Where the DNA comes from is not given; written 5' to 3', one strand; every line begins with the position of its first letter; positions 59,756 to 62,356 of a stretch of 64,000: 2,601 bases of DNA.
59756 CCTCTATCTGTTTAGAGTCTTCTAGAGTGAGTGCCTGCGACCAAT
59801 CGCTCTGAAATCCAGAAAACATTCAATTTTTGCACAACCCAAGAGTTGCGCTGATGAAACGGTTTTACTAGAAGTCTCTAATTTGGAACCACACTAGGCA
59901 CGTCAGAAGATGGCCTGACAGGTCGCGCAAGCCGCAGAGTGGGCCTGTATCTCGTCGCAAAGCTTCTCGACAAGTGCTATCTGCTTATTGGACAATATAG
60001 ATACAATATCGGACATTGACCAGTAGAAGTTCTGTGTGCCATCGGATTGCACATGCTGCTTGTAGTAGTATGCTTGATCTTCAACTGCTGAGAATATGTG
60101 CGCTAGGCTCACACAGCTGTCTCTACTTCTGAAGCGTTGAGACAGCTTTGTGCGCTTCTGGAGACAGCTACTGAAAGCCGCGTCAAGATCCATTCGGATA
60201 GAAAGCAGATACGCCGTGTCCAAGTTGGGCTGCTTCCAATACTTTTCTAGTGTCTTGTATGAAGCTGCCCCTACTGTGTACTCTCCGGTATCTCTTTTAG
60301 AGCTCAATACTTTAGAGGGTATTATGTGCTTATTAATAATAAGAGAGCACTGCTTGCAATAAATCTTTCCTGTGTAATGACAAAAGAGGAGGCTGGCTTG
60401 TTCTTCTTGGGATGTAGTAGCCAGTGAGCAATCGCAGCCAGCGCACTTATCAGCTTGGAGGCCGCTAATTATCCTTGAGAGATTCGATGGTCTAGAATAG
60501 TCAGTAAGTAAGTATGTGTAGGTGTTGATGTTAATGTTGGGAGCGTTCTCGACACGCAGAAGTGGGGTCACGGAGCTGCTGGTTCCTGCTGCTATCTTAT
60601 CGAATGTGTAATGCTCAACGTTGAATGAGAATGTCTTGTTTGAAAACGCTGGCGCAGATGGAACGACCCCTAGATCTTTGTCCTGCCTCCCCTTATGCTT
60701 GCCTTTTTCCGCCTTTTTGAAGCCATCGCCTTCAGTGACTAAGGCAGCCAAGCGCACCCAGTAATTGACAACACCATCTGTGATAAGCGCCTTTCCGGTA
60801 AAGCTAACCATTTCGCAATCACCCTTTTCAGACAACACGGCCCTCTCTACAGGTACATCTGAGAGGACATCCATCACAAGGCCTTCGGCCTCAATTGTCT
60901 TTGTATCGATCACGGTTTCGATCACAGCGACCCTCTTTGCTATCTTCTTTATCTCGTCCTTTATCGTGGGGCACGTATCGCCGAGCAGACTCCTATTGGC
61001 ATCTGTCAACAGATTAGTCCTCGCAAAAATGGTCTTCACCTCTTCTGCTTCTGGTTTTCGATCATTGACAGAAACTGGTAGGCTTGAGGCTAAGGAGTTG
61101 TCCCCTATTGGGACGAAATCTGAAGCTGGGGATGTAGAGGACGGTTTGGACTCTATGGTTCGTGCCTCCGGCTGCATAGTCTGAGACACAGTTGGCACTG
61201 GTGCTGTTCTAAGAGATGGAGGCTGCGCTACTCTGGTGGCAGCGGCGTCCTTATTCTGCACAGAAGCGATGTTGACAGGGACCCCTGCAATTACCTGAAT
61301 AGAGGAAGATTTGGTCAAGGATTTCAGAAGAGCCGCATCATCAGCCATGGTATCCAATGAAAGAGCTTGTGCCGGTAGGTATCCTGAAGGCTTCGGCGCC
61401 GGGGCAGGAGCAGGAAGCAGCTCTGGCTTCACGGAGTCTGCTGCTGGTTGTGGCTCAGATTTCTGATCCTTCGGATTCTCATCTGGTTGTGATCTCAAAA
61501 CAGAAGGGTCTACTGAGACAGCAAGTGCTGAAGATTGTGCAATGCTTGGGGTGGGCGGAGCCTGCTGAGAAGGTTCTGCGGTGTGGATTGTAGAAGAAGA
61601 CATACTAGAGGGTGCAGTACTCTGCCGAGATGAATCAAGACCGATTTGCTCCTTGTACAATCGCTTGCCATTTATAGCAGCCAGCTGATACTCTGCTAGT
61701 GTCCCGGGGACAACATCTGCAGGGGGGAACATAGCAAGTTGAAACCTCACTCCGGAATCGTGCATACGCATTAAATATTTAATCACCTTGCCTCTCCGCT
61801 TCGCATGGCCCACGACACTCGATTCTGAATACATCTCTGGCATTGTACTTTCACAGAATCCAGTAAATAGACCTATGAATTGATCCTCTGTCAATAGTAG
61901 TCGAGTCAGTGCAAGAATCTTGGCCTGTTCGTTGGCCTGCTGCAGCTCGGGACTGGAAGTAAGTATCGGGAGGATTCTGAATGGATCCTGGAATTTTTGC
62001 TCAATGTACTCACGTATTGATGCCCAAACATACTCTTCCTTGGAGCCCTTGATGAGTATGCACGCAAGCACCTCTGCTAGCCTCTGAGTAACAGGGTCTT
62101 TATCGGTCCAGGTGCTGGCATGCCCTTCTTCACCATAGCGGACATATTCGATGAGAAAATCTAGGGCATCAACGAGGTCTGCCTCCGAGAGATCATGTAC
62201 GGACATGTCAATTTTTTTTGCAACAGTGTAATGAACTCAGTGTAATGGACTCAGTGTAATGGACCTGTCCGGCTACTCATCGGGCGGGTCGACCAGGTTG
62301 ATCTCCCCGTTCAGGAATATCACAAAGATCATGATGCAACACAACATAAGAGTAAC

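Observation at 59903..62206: A Rubicon-homology-like zinc-binding C-terminal domain, a putative Rab-effector module, in an intron-poor protist.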

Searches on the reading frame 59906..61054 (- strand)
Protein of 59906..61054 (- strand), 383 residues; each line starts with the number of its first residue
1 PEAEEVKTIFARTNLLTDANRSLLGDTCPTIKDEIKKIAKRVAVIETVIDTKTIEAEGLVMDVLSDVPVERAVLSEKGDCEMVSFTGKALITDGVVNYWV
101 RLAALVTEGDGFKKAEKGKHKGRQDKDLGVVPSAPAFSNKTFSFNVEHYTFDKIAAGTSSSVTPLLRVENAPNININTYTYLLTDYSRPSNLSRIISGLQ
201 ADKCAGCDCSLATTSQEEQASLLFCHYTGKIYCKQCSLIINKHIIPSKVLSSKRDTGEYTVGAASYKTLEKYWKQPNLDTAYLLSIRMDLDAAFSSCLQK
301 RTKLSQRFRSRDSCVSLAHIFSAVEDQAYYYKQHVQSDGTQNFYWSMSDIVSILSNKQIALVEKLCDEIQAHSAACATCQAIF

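Call 67: predict_structure(alignment_id=A4)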
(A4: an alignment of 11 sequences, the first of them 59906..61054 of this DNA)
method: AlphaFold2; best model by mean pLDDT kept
length: 383 residues; sequences in the alignment: 11
mean_pLDDT: 56.6   pTM: 0.41
mean pLDDT of the five models: 56.6, 55.3, 54.4, 54.1, 49.6
residues with pLDDT >= 90: 3; 70-90: 150; 50-70: 54; < 50: 176
segments of 3 or more residues with pLDDT < 50: 1-14, 22-25, 38-187
pLDDT, mean of each block of 10 residues (from residue 1): 40 49 50 49 33 29 27 30 29 26 25 27 25 26 31 34 32 38 47 69 78 73 62 65 78 77 73 87 87 88 86 88 75 72 87 78 85 88 80
secondary structure, 60 per line:
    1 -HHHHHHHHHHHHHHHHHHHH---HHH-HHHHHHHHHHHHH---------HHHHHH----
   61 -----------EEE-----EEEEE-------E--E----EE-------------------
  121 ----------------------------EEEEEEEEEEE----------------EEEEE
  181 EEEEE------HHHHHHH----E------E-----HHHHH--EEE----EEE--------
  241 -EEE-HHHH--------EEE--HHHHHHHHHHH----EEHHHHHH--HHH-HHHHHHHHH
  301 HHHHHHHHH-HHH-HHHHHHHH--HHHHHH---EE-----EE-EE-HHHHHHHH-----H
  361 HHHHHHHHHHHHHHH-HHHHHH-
elements in order: H2-21 H29-41 H51-56 E72-74 E80-84 E149-159 E176-185 H192-198 H216-220 E223-225 E230-232 E242-244 H246-249 E258-260 H263-273 H280-285 H292-309 H315-322 H325-330 H347-354 H360-375 H377-382

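Call 70: fold_search(model_id=the predicted structure, library=pdb)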
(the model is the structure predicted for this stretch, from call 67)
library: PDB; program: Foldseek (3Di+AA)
matches with E <= 10: 9; with E <= 0.001: 1
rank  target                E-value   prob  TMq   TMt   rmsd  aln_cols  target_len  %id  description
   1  6wcw_A                1.8e-07  1.00  0.32  0.47   8.0       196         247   21  Structure of human Rubicon RH domain in complex with GTP-bound Rab7 (released 2020-07-01)
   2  8ffz_A                3.6e+00  0.01  0.09  0.10  27.5       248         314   14  TFIIIA-TFIIIC-Brf1-TBP complex bound to 5S rRNA gene (released 2023-06-21)
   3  3hzt                  5.8e+00  0.02  0.07  0.07  12.0        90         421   23  Crystal structure of Toxoplasma gondii CDPK3, TGME49_105860 (released 2009-07-21)
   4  9qdr_A                6.5e+00  0.02  0.09  0.16  14.2       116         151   14  Structure of Staphylococcus aureus MarR-type repressor MhqR (released 2026-01-14)
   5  3t3v                  6.8e+00  0.03  0.08  0.07  11.3        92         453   17  Calcium-Dependent Protein Kinase 1 from Toxoplasma gondii (TgCDPK1) in complex with Bumped Kinase Inhibitor, RM-1-87 (released 2012-03-14)
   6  2w4s_B                6.8e+00  0.02  0.06  0.19  13.4        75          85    9  novel RNA-binding domain in Cryptosporidium parvum at 2.5 angstrom resolution (released 2009-12-29)
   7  5c8e_C                6.8e+00  0.01  0.07  0.08  12.4        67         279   13  Crystal structure of Thermus thermophilus CarH bound to adenosylcobalamin and a 26-bp DNA segment (released 2015-09-30)
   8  1qgw_A                8.6e+00  0.02  0.10  0.32   9.3        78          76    5  CRYSTAL STRUCTURE OF PHYCOERYTHRIN 545 FROM THE MARINE CRYPTOPHYTE RHODOMONAS CS24 (released 1999-05-19)
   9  2kzf_MODEL_1_A        9.6e+00  0.04  0.07  0.22  12.7        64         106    8  Solution NMR structure of the thermotoga maritima protein TM0855 a putative ribosome binding factor A (released 2010-08-11)

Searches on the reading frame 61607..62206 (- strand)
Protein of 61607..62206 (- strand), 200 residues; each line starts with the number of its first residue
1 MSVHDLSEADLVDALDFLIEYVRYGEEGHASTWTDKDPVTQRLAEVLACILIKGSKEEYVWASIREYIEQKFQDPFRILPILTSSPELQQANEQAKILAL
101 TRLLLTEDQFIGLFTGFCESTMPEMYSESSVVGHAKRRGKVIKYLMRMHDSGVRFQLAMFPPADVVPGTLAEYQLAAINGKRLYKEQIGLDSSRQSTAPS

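Call 46: predict_structure(alignment_id=A2)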
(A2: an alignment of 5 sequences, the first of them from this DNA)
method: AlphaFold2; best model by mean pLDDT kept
length: 200 residues; sequences in the alignment: 5
mean_pLDDT: 54.7   pTM: 0.48
mean pLDDT of the five models: 54.7, 50.4, 44.0, 42.1, 41.4
residues with pLDDT >= 90: 0; 70-90: 24; 50-70: 100; < 50: 76
segments of 3 or more residues with pLDDT < 50: 55-62, 131-136, 142-200
pLDDT, mean of each block of 10 residues (from residue 1): 68 70 65 67 73 50 59 63 67 58 59 56 54 46 44 40 36 39 40 41
secondary structure, 60 per line:
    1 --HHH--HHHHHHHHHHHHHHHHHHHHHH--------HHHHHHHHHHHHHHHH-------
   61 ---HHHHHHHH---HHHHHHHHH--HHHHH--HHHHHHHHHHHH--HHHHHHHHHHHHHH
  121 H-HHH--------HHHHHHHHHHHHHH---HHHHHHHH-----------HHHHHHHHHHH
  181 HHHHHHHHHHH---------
elements in order: H8-29 H38-53 H64-71 H75-83 H86-90 H93-104 H107-121 H134-147 H151-158 H170-191

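Call 57: search_solved_structures(query=A2, max_evalue=10, show_alignments=0)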
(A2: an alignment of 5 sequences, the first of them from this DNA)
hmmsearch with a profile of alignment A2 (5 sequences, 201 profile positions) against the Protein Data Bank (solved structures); distinct sequences matched with E-value up to 10: 2.
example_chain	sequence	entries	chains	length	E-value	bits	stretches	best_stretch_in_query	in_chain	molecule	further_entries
9vbj_A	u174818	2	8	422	0.43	13.1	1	46-87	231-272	5'-3' exonuclease PLD4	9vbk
8v08_A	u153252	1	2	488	0.53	12.8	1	46-87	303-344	5'-3' exonuclease PLD4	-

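Call 58: search_protein_families(library=pfam, alignment_id=A2, max_evalue=10)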
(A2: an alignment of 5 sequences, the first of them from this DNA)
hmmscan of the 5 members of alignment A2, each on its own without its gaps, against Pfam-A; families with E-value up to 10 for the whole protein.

A. member 1, seq(200 aa): 1 family
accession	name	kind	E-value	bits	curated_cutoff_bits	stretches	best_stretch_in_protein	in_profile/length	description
PF06064.16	Gam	-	0.22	12.2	25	1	119-175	36-92/98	Host-nuclease inhibitor protein Gam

B. families by the number of members that match (of 5 scanned): 4 families
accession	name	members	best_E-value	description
PF12243.14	CTK3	2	0.02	CTD kinase subunit gamma CTK3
PF02201.23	SWIB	2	0.027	SWIB/MDM2 domain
PF06064.16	Gam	1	0.22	Host-nuclease inhibitor protein Gam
PF00742.24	Homoserine_dh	1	0.22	Homoserine dehydrogenase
